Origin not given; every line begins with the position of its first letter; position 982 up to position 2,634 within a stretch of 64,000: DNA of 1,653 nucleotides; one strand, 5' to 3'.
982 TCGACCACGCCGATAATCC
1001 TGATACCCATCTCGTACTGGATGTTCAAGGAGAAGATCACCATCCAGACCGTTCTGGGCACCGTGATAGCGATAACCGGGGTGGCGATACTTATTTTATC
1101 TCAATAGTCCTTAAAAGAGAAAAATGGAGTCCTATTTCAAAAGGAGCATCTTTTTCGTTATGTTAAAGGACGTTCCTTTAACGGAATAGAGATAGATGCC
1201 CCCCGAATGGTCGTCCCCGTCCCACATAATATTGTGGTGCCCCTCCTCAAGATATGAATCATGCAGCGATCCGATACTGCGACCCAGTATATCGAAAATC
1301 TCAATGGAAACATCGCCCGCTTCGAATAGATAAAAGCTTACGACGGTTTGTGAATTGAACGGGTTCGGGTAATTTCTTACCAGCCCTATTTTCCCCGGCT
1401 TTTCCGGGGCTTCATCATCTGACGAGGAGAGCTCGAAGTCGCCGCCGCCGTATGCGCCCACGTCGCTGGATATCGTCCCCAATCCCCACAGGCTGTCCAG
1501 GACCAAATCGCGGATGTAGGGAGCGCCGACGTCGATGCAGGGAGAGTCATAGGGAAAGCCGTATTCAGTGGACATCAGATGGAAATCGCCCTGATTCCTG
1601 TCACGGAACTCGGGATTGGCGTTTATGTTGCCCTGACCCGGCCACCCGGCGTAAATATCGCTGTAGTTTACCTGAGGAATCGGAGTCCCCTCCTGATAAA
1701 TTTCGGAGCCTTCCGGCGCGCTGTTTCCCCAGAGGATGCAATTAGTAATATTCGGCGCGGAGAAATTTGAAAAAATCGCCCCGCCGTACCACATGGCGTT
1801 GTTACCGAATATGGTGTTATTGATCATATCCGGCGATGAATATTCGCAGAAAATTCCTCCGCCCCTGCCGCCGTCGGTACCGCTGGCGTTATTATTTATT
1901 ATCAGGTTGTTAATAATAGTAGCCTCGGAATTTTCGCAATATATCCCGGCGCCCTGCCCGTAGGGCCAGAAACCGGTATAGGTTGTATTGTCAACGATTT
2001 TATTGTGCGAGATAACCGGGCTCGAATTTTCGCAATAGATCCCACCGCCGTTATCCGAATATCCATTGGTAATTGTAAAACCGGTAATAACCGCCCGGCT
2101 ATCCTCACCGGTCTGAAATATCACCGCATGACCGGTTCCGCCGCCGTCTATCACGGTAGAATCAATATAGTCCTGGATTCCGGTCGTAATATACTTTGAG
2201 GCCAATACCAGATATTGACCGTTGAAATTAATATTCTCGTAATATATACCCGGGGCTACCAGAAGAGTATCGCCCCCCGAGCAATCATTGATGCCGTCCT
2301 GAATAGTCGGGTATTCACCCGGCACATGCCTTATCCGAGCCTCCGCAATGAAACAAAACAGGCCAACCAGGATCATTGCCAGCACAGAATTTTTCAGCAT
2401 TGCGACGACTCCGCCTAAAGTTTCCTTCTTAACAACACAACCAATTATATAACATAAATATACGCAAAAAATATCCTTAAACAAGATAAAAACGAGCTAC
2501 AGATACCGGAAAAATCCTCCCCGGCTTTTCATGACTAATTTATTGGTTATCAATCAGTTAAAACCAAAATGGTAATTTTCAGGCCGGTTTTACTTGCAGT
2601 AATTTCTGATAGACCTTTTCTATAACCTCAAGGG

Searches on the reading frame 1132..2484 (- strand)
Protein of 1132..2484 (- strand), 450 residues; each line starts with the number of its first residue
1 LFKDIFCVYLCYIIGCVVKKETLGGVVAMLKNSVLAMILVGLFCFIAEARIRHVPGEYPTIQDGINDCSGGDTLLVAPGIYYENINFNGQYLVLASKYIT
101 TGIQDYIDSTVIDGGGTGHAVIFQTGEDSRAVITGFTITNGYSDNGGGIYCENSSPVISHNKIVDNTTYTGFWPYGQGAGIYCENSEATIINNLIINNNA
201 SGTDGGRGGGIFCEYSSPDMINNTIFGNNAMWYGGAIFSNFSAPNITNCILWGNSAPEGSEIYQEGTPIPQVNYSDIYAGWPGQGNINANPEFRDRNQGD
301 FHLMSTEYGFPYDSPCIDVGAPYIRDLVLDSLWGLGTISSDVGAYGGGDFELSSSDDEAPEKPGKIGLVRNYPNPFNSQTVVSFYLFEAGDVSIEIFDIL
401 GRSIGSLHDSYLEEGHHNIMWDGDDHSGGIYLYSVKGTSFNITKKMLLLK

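Call 61: search_protein_families(library=ncbifam, proteins=[window:1132-2484:-], max_evalue=0.001)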
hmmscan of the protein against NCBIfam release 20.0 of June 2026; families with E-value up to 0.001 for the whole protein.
window:1132-2484:- (450 aa): 6 families
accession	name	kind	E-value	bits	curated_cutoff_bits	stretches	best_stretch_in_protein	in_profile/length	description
NF052323.1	T9SSA_dep_M6i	equivalog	7.3e-09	34.1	600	1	371-442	960-1031/1043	T9SS-dependent M6-like inactivated metalloprotease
TIGR04183.1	Por_Secre_tail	domain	1.3e-08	34.7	23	1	372-447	2-70/72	T9SS type A sorting domain-containing protein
NF038113.1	T9SSA_dep_M36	equivalog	3.8e-08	31.9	885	1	369-448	793-868/869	T9SS-dependent M36 family metallopeptidase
TIGR04247.1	NosD_copper_fam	subfamily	1.7e-06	26.9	300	1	61-223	1-142/377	nitrous oxide reductase family maturation protein NosD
NF033707.1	T9SS_sortase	equivalog_domain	5.4e-06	24.3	420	1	366-439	996-1079/1095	type IX secretion system sortase PorU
NF047854.1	LIC10774_subfam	equivalog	0.00024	20.2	380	0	94-200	134-240/358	LIC10774/LIC10365 family surface protein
